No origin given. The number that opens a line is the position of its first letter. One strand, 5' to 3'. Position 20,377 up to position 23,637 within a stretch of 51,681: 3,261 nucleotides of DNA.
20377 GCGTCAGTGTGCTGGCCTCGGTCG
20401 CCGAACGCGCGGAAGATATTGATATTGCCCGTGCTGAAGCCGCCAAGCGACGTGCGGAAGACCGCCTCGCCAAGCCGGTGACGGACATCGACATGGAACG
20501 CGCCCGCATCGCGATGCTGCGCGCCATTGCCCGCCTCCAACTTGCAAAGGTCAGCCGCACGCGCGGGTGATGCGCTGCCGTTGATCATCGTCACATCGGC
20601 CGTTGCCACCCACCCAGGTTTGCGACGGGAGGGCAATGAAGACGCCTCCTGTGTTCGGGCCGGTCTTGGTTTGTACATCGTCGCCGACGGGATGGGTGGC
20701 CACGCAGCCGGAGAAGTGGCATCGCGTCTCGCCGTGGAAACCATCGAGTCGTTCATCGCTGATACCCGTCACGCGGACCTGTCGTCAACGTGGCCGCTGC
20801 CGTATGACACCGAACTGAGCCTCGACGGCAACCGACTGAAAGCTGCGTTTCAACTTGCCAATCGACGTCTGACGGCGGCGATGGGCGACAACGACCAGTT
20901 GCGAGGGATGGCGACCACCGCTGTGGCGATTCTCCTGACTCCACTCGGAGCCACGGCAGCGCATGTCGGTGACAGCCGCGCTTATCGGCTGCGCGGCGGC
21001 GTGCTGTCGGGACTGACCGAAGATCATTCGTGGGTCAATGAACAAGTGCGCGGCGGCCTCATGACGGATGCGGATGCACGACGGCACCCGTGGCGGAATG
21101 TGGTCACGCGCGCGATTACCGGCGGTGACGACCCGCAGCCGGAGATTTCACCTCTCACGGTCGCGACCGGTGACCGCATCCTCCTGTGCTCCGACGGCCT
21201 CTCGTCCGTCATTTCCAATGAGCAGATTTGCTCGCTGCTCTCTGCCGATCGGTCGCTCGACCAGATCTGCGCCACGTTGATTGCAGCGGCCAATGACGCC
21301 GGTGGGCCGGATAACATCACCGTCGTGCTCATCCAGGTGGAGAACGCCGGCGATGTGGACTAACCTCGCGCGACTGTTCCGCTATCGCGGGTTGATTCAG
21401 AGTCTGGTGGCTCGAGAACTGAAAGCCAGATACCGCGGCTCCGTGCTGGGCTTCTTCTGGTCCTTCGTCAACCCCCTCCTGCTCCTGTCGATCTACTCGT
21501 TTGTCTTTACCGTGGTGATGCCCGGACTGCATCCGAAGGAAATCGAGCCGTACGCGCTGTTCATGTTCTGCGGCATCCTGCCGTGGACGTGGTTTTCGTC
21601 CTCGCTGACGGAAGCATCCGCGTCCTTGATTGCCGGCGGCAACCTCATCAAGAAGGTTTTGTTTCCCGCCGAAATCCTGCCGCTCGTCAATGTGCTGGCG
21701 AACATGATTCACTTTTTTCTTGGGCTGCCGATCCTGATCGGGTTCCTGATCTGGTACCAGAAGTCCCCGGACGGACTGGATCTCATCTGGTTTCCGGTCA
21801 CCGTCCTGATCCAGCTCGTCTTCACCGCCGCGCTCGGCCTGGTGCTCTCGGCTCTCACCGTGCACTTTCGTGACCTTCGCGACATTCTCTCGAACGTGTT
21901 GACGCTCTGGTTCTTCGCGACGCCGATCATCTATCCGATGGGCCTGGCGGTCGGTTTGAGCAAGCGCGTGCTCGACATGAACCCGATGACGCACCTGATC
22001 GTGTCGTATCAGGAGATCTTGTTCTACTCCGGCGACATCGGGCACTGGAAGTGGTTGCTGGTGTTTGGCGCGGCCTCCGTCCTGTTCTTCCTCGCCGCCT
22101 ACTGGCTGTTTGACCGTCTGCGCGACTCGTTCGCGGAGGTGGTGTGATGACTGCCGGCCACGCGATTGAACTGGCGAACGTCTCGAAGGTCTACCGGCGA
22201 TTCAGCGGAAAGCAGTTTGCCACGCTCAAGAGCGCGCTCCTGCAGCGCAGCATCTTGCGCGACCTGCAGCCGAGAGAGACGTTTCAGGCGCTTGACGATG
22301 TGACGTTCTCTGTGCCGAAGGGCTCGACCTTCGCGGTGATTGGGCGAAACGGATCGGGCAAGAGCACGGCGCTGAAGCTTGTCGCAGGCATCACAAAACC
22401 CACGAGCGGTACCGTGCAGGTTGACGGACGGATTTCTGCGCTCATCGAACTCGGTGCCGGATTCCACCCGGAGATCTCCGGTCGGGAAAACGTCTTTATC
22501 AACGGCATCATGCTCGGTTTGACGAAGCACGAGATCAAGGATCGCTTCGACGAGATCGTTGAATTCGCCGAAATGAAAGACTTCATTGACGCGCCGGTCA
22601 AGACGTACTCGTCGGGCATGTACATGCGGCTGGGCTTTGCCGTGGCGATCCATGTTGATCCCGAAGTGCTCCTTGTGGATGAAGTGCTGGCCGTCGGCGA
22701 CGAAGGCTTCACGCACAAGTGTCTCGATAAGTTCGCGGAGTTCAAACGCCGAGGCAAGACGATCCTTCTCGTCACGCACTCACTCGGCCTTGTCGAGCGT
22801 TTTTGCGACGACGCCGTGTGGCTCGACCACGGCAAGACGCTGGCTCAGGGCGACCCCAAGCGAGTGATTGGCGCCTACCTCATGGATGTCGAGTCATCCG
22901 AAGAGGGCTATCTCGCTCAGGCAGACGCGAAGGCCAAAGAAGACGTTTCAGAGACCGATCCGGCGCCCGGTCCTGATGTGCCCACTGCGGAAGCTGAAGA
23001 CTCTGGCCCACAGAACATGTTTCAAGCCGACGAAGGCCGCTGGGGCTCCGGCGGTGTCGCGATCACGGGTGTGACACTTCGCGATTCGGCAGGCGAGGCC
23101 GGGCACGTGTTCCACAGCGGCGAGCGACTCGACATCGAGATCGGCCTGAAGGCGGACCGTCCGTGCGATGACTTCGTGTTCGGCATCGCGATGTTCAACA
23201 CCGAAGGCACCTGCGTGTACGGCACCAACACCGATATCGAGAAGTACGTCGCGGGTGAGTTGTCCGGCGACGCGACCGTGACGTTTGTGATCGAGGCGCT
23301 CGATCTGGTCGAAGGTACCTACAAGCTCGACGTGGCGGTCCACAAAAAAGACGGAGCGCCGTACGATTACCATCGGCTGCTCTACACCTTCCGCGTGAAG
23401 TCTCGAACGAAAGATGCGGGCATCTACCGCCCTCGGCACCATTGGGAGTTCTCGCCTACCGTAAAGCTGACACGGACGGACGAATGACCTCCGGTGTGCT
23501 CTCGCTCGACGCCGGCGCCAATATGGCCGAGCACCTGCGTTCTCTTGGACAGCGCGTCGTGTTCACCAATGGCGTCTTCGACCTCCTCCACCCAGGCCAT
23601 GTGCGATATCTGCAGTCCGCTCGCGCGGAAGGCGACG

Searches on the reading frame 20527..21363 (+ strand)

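Call 48: search_protein_families(library=pfam, proteins=[window:20527-21363:+], max_evalue=0.00001)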
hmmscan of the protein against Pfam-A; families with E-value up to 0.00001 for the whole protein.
window:20527-21363:+ (278 aa): 2 families
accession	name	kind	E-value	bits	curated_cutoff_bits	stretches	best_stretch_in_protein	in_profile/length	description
PF13672.11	PP2C_2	-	3.6e-17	63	24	1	37-239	12-183/209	Protein phosphatase 2C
PF00481.26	PP2C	-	4.9e-09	36.7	20.3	0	50-171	37-144/255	Protein phosphatase 2C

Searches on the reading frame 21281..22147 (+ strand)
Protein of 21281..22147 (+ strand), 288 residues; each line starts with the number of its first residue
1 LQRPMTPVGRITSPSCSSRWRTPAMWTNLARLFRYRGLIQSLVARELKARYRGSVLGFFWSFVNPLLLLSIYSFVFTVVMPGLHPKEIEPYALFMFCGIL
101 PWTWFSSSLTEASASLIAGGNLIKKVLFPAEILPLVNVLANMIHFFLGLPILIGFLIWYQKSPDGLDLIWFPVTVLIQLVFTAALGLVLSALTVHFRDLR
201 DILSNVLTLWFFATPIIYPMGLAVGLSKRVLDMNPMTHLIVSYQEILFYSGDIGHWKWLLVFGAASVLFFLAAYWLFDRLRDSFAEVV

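Call 49: search_protein_families(library=pfam, proteins=[window:21281-22147:+], max_evalue=0.00001)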
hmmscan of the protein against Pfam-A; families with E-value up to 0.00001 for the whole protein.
window:21281-22147:+ (288 aa): 1 family
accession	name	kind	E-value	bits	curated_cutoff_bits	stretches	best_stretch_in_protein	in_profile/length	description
PF01061.29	ABC2_membrane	-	7.4e-15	55.5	26.9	1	39-248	3-211/211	ABC-2 type transporter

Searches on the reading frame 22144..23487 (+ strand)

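Call 49: search_protein_families(library=pfam, proteins=[window:22144-23487:+], max_evalue=0.00001)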
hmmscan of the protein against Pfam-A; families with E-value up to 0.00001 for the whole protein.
window:22144-23487:+ (447 aa): 2 families
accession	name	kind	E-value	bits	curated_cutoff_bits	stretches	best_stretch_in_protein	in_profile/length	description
PF14524.12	Wzt_C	-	5.7e-27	94.9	30.4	1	298-428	3-141/143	Wzt C-terminal domain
PF00005.33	ABC_tran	-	1.1e-21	78.3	25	1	50-181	1-135/137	ABC transporter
